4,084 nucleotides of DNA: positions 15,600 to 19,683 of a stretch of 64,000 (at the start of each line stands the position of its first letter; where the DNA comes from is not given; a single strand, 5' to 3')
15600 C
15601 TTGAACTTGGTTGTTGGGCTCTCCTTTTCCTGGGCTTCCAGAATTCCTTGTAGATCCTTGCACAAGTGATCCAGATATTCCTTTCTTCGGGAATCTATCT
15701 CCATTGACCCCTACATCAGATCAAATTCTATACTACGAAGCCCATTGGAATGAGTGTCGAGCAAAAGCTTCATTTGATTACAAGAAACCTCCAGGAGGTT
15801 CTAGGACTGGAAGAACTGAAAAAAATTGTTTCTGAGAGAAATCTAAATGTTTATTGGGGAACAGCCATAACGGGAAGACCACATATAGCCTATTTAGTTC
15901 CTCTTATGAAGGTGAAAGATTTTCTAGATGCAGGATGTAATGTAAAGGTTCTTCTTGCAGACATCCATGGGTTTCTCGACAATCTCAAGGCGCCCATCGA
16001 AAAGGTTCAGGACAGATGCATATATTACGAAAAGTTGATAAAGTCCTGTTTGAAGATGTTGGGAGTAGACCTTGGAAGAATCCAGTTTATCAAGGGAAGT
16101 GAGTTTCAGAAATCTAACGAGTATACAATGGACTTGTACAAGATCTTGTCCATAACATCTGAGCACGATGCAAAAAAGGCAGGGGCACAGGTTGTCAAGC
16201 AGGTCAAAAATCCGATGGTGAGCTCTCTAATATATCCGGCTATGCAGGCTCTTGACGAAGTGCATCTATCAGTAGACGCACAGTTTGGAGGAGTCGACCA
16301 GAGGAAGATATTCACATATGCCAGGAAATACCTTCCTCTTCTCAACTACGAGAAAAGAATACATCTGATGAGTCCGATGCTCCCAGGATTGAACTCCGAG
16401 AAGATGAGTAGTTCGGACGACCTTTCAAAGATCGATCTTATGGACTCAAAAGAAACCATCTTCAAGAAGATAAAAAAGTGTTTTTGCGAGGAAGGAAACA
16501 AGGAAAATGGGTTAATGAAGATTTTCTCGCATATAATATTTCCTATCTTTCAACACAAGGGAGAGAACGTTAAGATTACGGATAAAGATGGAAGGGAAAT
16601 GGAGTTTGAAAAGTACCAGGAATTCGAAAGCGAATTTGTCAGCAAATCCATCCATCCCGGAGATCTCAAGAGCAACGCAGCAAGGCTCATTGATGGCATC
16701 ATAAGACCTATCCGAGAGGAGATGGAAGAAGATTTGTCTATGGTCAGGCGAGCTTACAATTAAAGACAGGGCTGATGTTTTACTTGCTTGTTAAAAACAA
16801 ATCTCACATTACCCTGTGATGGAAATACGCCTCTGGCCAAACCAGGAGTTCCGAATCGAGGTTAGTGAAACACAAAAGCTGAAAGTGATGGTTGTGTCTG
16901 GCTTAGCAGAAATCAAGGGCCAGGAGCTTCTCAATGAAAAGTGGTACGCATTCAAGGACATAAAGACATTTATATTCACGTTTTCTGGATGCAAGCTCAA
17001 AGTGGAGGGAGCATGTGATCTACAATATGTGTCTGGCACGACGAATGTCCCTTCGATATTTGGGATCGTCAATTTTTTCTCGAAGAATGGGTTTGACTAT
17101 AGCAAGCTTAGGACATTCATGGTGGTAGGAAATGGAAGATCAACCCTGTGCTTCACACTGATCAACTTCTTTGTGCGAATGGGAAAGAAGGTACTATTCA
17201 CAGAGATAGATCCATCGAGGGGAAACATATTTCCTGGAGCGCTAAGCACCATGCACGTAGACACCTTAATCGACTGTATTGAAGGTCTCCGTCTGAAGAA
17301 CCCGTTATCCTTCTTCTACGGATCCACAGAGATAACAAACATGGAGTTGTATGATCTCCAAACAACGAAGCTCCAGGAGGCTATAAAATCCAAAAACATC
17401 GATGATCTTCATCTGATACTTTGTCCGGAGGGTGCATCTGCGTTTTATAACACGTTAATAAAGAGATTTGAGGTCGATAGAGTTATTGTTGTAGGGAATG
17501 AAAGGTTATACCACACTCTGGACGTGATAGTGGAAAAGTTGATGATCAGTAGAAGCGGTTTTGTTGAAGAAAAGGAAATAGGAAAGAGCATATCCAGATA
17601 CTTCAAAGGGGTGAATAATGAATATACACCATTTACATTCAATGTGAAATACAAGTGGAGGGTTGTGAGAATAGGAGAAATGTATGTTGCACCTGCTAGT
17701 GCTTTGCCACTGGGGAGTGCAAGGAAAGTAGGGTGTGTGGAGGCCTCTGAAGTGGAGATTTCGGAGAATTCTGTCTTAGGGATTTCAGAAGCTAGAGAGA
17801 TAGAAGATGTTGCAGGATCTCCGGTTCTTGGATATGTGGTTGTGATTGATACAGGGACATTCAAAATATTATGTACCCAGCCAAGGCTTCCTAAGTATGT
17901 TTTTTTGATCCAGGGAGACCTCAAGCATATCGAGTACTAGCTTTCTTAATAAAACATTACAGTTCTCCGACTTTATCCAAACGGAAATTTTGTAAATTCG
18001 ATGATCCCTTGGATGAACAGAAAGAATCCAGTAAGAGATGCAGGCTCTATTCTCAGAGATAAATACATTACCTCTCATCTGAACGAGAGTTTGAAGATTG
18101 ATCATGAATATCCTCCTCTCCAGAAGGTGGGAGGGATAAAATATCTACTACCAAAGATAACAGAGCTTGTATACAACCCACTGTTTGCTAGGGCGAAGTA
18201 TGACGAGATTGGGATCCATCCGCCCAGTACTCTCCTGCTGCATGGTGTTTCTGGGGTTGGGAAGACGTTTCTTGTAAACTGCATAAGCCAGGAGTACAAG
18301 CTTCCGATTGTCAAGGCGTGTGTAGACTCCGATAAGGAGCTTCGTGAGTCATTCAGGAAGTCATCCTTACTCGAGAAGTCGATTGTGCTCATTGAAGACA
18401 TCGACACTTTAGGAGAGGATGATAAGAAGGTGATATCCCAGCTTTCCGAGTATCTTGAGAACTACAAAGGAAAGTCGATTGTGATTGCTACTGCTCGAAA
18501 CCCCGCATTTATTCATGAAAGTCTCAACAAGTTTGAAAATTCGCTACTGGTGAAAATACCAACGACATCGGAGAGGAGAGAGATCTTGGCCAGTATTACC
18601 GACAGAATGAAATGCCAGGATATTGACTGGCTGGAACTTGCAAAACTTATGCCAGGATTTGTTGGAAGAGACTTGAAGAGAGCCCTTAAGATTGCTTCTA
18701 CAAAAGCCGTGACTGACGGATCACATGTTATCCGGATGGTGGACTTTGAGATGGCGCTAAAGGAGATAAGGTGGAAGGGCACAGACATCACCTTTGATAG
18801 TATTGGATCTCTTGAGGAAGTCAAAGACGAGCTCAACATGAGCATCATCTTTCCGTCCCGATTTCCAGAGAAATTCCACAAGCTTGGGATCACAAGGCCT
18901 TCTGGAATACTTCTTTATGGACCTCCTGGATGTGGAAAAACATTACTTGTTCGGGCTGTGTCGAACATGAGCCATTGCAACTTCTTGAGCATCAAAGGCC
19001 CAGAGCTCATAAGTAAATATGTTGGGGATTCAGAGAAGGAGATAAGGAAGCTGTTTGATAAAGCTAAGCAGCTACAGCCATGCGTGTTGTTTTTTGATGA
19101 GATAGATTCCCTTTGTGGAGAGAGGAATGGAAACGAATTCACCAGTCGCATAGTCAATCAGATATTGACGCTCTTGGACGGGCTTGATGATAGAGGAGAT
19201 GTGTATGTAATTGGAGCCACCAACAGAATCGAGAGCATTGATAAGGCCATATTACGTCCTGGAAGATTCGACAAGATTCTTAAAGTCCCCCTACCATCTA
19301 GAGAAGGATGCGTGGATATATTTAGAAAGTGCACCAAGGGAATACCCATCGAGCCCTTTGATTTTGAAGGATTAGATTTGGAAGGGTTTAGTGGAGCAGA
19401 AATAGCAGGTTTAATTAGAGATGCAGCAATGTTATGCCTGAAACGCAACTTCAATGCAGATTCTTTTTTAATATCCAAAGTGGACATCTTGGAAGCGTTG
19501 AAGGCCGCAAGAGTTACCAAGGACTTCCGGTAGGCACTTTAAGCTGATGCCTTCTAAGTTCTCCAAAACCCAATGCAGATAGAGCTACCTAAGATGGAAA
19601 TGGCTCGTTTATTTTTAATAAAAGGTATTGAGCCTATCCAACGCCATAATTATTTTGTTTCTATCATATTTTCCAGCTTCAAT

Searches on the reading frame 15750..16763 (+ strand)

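Call 29: search_protein_families(library=pfam, proteins=[window:15750-16763:+], max_evalue=0.0001)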
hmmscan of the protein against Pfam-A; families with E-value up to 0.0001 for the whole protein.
window:15750-16763:+ (337 aa): 1 family
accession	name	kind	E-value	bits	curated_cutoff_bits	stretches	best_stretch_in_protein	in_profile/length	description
PF00579.31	tRNA-synt_1b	-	1.4e-58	199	21.1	1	29-314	3-287/292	tRNA synthetases class I (W and Y)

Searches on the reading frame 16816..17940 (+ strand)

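Call 29: search_protein_families(library=pfam, proteins=[window:16816-17940:+], max_evalue=0.0001)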
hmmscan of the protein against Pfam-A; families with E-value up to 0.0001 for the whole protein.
window:16816-17940:+ (374 aa): 3 families
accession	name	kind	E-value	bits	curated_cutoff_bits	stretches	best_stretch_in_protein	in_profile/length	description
PF16573.10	CLP1_N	-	6.5e-23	81.1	22.3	1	6-84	2-81/92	N-terminal beta-sandwich domain of polyadenylation factor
PF16575.11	CLP1_P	-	3.6e-17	63.2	26.6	1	106-239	5-150/188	mRNA cleavage and polyadenylation factor CLP1 P-loop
PF06807.19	Clp1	-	1.2e-07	32.6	27.9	1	271-372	2-112/113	Pre-mRNA cleavage complex II protein Clp1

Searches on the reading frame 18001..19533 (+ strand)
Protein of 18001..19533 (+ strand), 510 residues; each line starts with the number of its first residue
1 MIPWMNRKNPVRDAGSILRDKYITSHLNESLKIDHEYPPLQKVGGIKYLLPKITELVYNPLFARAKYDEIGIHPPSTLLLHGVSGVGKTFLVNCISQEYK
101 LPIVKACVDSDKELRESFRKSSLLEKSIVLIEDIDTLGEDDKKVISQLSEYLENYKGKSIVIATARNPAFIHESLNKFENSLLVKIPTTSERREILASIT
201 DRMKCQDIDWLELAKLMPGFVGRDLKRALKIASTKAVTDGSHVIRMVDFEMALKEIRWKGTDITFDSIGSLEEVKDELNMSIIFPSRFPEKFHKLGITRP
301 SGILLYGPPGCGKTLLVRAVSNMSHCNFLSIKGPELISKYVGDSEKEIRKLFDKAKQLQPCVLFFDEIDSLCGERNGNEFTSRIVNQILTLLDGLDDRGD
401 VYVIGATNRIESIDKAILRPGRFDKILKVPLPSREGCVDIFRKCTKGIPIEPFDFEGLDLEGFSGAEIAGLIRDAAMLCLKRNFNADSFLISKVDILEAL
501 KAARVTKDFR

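Call 29: search_protein_families(library=pfam, proteins=[window:18001-19533:+], max_evalue=0.0001)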
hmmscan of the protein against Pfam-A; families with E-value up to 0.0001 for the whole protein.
window:18001-19533:+ (510 aa): 21 families
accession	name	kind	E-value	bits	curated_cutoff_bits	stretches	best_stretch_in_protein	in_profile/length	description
PF00004.35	AAA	-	8.9e-60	201.3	21.2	2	303-431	1-131/131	ATPase family associated with various cellular activities (AAA)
PF17862.7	AAA_lid_3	-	4.4e-18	64.9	27.2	2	461-486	12-37/45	AAA+ lid domain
PF13191.12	AAA_16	-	4.6e-13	50.4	32.6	0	294-354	18-81/167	AAA ATPase domain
PF13401.12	AAA_22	-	4.2e-09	37.2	27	0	302-330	7-38/130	AAA domain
PF13173.12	AAA_14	-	1.1e-08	35.6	27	1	303-435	5-127/129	AAA domain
PF20720.3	nSTAND3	-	5.4e-08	33.1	27.2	0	77-196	19-149/155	Novel STAND NTPase 3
PF07728.20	AAA_5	-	6.5e-08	33.1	22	0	303-370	2-77/139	AAA domain (dynein-related subfamily)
PF00005.33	ABC_tran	-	3e-07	31.5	25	0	72-119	8-52/137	ABC transporter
PF05496.18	RuvB_N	-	5.4e-07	29.9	27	0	303-371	36-96/159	Holliday junction DNA helicase RuvB P-loop domain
PF00308.24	Bac_DnaA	-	8.6e-07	29.7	23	0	78-174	37-147/162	Bacterial DnaA ATPAse domain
PF13671.12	AAA_33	-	9.3e-07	29.7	27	0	303-407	2-78/143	AAA domain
PF13207.12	AAA_17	-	1.3e-05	25.9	27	0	82-123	2-39/136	AAA domain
PF19263.5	DUF5906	-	1.4e-05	26.2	27.6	0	80-149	1-66/114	Family of unknown function (DUF5906)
PF25201.1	nSTAND6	-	1.4e-05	25.6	27.7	0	76-103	19-46/148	Novel STAND NTPase 6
PF01443.25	Viral_helicase1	-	2e-05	24.9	21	0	306-368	4-68/228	Viral superfamily 1 RNA helicase core domain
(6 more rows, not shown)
